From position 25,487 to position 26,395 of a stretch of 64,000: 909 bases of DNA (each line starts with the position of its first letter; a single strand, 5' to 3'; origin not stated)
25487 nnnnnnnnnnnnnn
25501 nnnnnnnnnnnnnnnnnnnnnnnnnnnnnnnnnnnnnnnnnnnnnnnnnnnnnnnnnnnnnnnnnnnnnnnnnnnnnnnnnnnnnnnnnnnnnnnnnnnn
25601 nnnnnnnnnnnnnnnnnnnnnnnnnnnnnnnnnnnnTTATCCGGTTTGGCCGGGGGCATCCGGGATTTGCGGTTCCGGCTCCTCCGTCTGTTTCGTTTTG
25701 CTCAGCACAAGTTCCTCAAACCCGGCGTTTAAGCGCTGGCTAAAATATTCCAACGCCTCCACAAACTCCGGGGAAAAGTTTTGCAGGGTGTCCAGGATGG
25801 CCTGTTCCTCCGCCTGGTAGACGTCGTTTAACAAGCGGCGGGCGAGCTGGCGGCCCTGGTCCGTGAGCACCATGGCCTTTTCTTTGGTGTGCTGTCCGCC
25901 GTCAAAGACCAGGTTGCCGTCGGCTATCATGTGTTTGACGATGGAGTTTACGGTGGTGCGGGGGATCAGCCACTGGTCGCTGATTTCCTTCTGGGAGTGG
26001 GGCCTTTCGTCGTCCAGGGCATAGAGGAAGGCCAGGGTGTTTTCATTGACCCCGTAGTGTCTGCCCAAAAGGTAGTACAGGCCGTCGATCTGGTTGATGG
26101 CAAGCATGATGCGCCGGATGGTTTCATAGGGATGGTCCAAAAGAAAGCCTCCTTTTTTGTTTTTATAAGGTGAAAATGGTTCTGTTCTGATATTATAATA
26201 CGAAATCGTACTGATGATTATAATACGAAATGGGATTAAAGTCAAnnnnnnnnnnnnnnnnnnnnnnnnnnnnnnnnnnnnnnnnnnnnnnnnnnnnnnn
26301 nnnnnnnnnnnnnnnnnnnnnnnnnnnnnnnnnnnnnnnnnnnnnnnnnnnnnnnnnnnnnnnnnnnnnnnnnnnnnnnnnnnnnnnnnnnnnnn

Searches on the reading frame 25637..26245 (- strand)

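Call 46: search_protein_families(library=pfam, proteins=[window:25637-26245:-], max_evalue=0.001)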
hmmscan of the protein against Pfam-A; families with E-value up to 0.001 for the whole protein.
window:25637-26245:- (202 aa): 1 family
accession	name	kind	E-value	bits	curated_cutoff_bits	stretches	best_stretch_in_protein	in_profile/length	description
PF12802.13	MarR_2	-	2.7e-06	27.9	27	1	64-110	1-48/61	MarR family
